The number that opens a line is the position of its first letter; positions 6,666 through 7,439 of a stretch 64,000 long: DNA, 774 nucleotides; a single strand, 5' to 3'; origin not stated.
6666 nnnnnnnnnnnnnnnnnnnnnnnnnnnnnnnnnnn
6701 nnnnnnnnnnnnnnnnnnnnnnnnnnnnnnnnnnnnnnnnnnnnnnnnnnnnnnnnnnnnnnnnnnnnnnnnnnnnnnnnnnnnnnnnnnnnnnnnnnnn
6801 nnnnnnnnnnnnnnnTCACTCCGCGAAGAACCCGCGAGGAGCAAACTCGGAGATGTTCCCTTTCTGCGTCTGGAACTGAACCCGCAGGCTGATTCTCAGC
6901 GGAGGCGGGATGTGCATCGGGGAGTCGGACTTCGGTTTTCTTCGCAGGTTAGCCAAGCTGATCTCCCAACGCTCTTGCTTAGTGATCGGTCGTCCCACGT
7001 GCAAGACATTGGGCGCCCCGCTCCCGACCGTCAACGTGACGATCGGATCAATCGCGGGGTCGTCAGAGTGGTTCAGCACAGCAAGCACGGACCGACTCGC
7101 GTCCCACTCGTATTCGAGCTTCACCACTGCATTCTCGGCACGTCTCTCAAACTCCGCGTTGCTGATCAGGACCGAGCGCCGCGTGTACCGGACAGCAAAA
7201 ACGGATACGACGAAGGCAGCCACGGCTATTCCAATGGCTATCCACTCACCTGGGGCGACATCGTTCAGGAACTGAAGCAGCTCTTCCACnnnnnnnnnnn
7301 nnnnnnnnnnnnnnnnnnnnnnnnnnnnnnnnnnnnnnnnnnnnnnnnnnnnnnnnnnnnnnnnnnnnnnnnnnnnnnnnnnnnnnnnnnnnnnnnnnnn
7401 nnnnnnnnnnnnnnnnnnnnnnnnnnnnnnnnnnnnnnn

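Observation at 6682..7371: Convergent small membrane peptide and antisense membrane protein embedded in the early-lytic operon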

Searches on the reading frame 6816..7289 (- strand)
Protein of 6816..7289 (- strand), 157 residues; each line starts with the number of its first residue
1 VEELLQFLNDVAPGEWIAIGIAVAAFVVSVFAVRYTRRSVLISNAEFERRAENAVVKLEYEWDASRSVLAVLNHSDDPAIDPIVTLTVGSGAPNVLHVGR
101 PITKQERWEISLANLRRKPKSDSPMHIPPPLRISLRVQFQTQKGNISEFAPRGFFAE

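Call 6: search_protein_families(library=pfam, proteins=[window:6816-7289:-], max_evalue=0.1)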
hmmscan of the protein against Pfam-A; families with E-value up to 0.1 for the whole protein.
window:6816-7289:- (157 aa): 0 families

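Call 7: search_protein_families(library=phrogs, proteins=[window:6816-7289:-], max_evalue=1)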
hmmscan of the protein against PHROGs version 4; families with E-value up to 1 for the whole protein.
window:6816-7289:- (157 aa): 1 family
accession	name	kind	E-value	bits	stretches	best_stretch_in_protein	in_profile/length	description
phrog_9876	-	lysis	0.046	14.7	1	4-21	7-24/54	holin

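Call 8: search_protein_families(library=padloc, proteins=[window:6816-7289:-], max_evalue=1)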
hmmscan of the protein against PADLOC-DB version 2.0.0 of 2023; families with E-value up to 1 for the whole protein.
window:6816-7289:- (157 aa): 0 families

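Call 9: search_dna_similar(query=window:6816-7289:-, collection=phages, mode=protein, max_evalue=1)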
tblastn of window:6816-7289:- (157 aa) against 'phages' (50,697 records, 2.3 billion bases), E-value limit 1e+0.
No match.
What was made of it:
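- Tried and rejected: tblastn against 50,697 phage records (call 9);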

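Call 10: find_homologous_proteins(query=window:6816-7289:-, max_evalue=0.01)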
Query window:6816-7289:- (157 aa): 1 proteins with E <= 0.01 among 90 candidates.
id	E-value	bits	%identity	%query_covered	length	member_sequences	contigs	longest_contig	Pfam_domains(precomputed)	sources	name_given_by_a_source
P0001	3.5e-97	340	100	100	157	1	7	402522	-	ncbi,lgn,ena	-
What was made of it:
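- Tried and rejected: the word-indexed search of 5.8 billion proteins (call 10);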

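Call 12: find_encoding_contigs(protein=P0001, flank=10000, max_places=10)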
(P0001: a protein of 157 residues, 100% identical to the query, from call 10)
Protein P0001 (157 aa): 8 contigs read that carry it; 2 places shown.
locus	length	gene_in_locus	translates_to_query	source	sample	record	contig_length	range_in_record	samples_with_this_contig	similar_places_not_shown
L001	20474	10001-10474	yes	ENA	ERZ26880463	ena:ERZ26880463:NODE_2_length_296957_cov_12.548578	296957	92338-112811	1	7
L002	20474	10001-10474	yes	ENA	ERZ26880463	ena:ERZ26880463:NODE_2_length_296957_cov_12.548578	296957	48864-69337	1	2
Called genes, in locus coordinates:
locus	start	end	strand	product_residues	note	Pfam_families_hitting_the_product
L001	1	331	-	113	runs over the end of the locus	-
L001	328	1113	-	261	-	-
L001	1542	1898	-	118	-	-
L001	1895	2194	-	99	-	-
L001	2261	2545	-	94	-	-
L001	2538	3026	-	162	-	-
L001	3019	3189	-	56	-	-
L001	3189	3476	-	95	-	-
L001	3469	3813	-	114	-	-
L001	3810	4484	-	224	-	-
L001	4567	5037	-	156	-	PF00436:SSB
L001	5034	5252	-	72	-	-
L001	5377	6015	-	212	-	-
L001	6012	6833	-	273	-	PF12684:DUF3799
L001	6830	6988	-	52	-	-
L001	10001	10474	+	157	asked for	-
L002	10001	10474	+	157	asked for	-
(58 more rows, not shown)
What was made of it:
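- Checked: Public gene calls on 8 contigs also take the minus-strand ORF and the 43-aa ORF (call 12).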

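Call 19: search_protein_representatives(protein=window:6816-7289:-)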
Query: 157 residues. Proteins with E-value up to 0.001 (for the whole library): 1; up to 1e-10: 1; up to 1e-30: 1. The best 1 are listed.
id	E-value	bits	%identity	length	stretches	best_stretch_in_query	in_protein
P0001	1.1e-97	340.2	100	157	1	1-157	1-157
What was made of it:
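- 6816..7289 (-): 157-aa gene with no relatives: an acidic N-terminus, one transmembrane helix (residues 15-33), an RYTRR flank, and a strand-rich C-terminal domain of about 120 aa. Calls 10, 19 (only itself found).
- On Superinfection-exclusion / prophage defence membrane proteins: Only itself was found in the two large protein searches (calls 10, 19).
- All 8 public copies are identical (calls 10, 12, 19). The protein has no relatives (calls 10, 19).
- Tried and rejected: full HMMER against 1.84 billion representatives (call 19).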

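Call 35: predict_structure(protein=window:6816-7289:-)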
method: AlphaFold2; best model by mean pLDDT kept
length: 157 residues; sequences in the alignment: 1
mean_pLDDT: 48.5   pTM: 0.30
mean pLDDT of the five models: 48.5, 43.0, 42.7, 36.4, 35.4
residues with pLDDT >= 90: 0; 70-90: 3; 50-70: 65; < 50: 89
segments of 3 or more residues with pLDDT < 50: 28-69, 88-99, 114-128, 131-133, 146-157
pLDDT, mean of each block of 10 residues (from residue 1): 67 62 52 31 38 44 45 53 50 44 55 46 47 51 49 37
secondary structure, 60 per line:
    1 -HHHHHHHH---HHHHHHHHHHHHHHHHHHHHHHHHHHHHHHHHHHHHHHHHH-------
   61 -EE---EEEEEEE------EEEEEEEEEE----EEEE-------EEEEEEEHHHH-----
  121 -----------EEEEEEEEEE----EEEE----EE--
elements in order: H2-9 H13-53 E67-73 E80-89 E94-97 E105-111 H112-115 E132-141 E146-149

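Call 41: find_related_loci(query=A1, collection=genome_contigs, flank=5000)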
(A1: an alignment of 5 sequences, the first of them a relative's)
Query A1 (108 aa) in genome_contigs; peptide patterns used: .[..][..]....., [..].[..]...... (x = any residue, [..] = any of these).
31 stretches matched a pattern, but none encodes a relative of the query by tblastn (E <= 1e-3).

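Call 42: find_related_loci(query=A1, collection=viral_contigs, flank=5000)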
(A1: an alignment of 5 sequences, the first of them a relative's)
Query A1 (108 aa) in viral_contigs; peptide patterns used: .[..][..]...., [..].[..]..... (x = any residue, [..] = any of these).
52 stretches matched a pattern, but none encodes a relative of the query by tblastn (E <= 1e-3).

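Call 43: find_related_loci(query=A1, collection=metagenome_contigs, flank=5000)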
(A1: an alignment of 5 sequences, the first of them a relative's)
Query A1 (108 aa) in metagenome_contigs; peptide patterns used: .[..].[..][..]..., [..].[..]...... (x = any residue, [..] = any of these).
162 stretches matched a pattern, but none encodes a relative of the query by tblastn (E <= 1e-3).

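Call 67: find_encoding_contigs(protein=P0005, flank=6000, max_places=10)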
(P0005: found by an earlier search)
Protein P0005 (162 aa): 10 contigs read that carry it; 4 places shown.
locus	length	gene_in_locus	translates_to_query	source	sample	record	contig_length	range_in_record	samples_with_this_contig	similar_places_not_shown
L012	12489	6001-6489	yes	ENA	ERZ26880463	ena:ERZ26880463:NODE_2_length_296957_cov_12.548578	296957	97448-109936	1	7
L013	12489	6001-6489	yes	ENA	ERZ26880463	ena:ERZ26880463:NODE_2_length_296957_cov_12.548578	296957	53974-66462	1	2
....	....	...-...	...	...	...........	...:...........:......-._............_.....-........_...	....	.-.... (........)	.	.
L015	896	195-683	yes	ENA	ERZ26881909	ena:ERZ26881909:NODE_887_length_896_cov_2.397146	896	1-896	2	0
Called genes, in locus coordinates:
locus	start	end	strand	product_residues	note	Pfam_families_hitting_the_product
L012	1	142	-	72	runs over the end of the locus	-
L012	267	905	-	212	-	-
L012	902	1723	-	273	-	PF12684:DUF3799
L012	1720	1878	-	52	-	-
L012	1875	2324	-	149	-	-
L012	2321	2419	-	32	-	-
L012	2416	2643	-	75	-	-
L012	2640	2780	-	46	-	-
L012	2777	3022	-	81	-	-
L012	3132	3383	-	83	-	PF13384:HTH_23 (faint), PF12728:HTH_17, PF13411:MerR_1 (weak), PF00376:MerR (weak)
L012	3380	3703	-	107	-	-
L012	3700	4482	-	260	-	PF08346:AntA, PF03374:ANT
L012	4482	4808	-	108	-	-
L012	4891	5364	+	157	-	-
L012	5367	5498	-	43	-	-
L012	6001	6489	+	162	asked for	PF01381:HTH_3, PF13443:HTH_26 (weak), PF13560:HTH_31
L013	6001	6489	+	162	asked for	PF01381:HTH_3, PF13443:HTH_26 (weak), PF13560:HTH_31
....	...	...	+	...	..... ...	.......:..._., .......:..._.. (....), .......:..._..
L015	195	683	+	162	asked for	PF01381:HTH_3, PF13443:HTH_26 (weak), PF13560:HTH_31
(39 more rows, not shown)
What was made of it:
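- Tried and rejected: Extra contigs carrying the same cI (call 67).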

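Call 73: search_solved_structures(query=window:6816-7289:-, max_evalue=10)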
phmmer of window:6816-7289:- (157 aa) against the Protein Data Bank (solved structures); distinct sequences matched with E-value up to 10: 7.
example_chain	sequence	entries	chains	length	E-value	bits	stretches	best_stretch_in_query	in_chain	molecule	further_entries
9c1c_B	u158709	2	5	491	0.11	15.7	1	60-111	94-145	Polyketide synthase Pks13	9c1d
3tzw_A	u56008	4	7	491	0.11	15.7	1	60-111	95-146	Polyketide synthase PKS13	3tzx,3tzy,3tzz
9c1c_A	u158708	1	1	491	0.11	15.7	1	60-111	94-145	Polyketide synthase Pks13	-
9c0p_A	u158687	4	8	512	0.11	15.6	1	60-111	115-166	Polyketide synthase Pks13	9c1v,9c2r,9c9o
9c9o_A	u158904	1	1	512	0.12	15.6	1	60-111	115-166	Polyketide synthase Pks13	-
9f48_A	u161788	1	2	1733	0.52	13.4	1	61-111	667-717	Polyketide synthase Pks13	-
8q7z_BG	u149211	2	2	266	1.6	11.8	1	95-136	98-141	Large ribosomal subunit protein eL8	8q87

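Call 74: search_protein_families(library=ncbifam, proteins=[window:6816-7289:-], max_evalue=1)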
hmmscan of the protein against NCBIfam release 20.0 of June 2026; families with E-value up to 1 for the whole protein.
window:6816-7289:- (157 aa): 0 families
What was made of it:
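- Checked: 'No recognisable family' holds for both proteins (calls 6, 7, 8, 9, 10, 19, 73, 74).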

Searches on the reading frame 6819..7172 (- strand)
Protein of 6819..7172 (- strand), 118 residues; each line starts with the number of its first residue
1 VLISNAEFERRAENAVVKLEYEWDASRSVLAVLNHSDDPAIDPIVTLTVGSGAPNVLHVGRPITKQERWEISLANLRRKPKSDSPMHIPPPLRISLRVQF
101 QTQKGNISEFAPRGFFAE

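Call 82: predict_structure(protein=window:6819-7172:-)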
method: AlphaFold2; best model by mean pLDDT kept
length: 118 residues; sequences in the alignment: 1
mean_pLDDT: 53.3   pTM: 0.38
mean pLDDT of the five models: 53.3, 49.9, 49.5, 49.4, 36.4
residues with pLDDT >= 90: 0; 70-90: 0; 50-70: 85; < 50: 33
segments of 3 or more residues with pLDDT < 50: 1-3, 22-26, 75-89, 114-118
pLDDT, mean of each block of 10 residues (from residue 1): 54 55 50 54 61 56 53 47 44 59 61 46
secondary structure, 60 per line:
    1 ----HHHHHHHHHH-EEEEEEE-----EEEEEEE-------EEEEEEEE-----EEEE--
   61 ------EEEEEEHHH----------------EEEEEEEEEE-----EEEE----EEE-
elements in order: H5-14 E16-22 E28-34 E42-49 E55-58 E67-72 E92-101 E107-110 E115-117
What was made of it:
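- Structure models are poor (pLDDT 48-53; calls 35, 82).
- Tried and rejected: Single-sequence AlphaFold2 models of the full protein and of residues 40-157 were poor (pLDDT 48.5 and 53.3; calls 35, 82).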

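Call 88: fold_search(model_id=the predicted structure, library=pdb)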
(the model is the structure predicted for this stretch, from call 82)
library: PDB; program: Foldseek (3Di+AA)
matches with E <= 10: 622; with E <= 0.001: 0
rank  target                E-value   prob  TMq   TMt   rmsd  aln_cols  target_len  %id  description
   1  1lwr_MODEL_1_A        1.1e-02  0.99  0.42  0.49   6.6       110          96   13  Solution structure of the NCAM fibronectin type III module 2 (released 2003-06-03)
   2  7y8i_E                7.5e-02  0.90  0.40  0.46   6.9       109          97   12  Crystal structure of sDscam FNIII3 domain, isoform alpha7 (released 2023-05-24)
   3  2cum_MODEL_1_A        8.9e-02  0.94  0.43  0.47   7.6       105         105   11  The solution structure of the 33rd fibronectin type III domain of human Tenascin-X (released 2005-11-26)
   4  7l0f_H                9.9e-02  0.89  0.40  0.48   5.8       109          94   17  Monobody 12VC3 Bound to HRAS(WT) (released 2021-03-24)
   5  6hnf_MODEL_1_A        1.1e-01  0.89  0.40  0.48   6.8        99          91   12  Structure in solution of human fibronectin type III-domain 14 (released 2018-10-10)
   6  7l0g_H                1.1e-01  0.85  0.39  0.47   5.8       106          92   17  Monobody 12VC1 Bound to HRAS(G12C) (released 2021-03-24)
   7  7l0f_B                1.1e-01  0.85  0.40  0.47   5.8       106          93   17  Monobody 12VC3 Bound to HRAS(WT) (released 2021-03-24)
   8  2ede_MODEL_1_A        1.2e-01  0.82  0.40  0.41   6.7       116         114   11  Solution structure of the sixth fibronectin type III domain of human Netrin receptor DCC (released 2008-03-04)
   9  7yld_E                1.4e-01  0.96  0.45  0.58   5.0        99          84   13  Two monobodies recognizing the conserved epitopes of SARS-CoV-2 N antigen applicable to the broad COVID-19 diagnosis (released 2024-04-24)
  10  4yt9                  1.4e-01  0.84  0.37  0.14   5.2       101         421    9  Crystal structure of Porphyromonas gingivalis peptidylarginine deiminase (PPAD) substrate-unbound. (released 2015-07-15)
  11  6zva_B                1.4e-01  0.57  0.34  0.40  11.9       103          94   11  Crystal structure of My5 (released 2021-08-04)
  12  6wdq_C                1.5e-01  0.99  0.55  0.25   4.1       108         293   11  IL23/IL23R/IL12Rb1 signaling complex (released 2021-02-24)
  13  7l0g_C                1.5e-01  0.84  0.41  0.48   5.7       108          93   17  Monobody 12VC1 Bound to HRAS(G12C) (released 2021-03-24)
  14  3f05                  1.5e-01  0.57  0.34  0.31   7.7       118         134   10  Crystal Structure of Synaptotagmin I C2A domain with Mn(II) (released 2009-10-06)
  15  9f00_C                1.6e-01  0.93  0.47  0.56   4.7       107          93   18  Complex between D-SH2 domain of ABL with monobody DAM27 (released 2024-12-25)
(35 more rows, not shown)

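Call 89: fold_search(model_id=the predicted structure, library=viral)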
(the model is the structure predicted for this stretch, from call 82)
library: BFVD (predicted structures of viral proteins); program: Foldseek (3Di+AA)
matches with E <= 10: 567; with E <= 0.001: 0
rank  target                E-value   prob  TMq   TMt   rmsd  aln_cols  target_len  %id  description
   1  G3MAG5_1              1.5e-02  0.90  0.37  0.08  10.1       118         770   11  Gp424 [Bacillus phage G]
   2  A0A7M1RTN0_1          2.8e-02  0.96  0.45  0.07   9.2       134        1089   14  Uncharacterized protein [uncultured phage cr272_1]
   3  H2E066                3.3e-02  0.90  0.43  0.08   7.3       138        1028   12  Polyprotein 2 (Fragment) [uncultured virus]
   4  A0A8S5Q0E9            7.0e-02  0.72  0.36  0.17   8.0       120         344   14  Uncharacterized protein [Siphoviridae sp. ctMOb8]
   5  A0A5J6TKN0            8.7e-02  0.97  0.50  0.13   5.3       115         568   13  Esterase [Gordonia phage Gibbin]
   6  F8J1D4                9.6e-02  0.75  0.36  0.37  11.8       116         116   11  (no name in the UniProt tables at hand)
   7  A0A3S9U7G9            1.1e-01  0.96  0.43  0.06   5.5        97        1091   14  (no name in the UniProt tables at hand)
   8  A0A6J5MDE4            1.1e-01  0.85  0.44  0.13   5.2       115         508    9  Uncharacterized protein [uncultured Caudovirales phage]
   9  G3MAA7                1.2e-01  0.69  0.37  0.09   5.9       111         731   17  Gp366 [Bacillus phage G]
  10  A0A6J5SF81            1.2e-01  0.60  0.33  0.17   7.3       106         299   12  PKD domain-containing protein [uncultured Caudovirales phage]
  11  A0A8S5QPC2            1.2e-01  0.47  0.34  0.28   7.8       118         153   18  Uncharacterized protein [Siphoviridae sp. ctgBD49]
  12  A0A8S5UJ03            1.3e-01  0.18  0.23  0.17  17.1       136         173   11  Uncharacterized protein [Siphoviridae sp. ctTDf8]
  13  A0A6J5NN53            1.4e-01  0.35  0.34  0.08  19.8       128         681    6  Uncharacterized protein [uncultured Caudovirales phage]
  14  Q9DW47                1.6e-01  0.60  0.41  0.15  13.6       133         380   12  Pr149 [Rat cytomegalovirus (strain Maastricht)]
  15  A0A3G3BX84            1.7e-01  0.92  0.46  0.49   4.4       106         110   18  (no name in the UniProt tables at hand)
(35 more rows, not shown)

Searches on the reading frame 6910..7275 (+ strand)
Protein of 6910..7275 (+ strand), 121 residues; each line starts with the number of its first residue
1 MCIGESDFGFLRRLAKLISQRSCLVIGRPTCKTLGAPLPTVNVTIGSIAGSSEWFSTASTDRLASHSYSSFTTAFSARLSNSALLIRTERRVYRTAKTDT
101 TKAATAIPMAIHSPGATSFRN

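Call 7: search_protein_families(library=phrogs, proteins=[window:6910-7275:+], max_evalue=1)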
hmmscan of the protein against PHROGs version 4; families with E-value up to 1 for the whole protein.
window:6910-7275:+ (121 aa): 1 family
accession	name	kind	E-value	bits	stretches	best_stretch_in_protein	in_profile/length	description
phrog_28322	-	unknown function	0.033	15.2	1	79-108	12-41/65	-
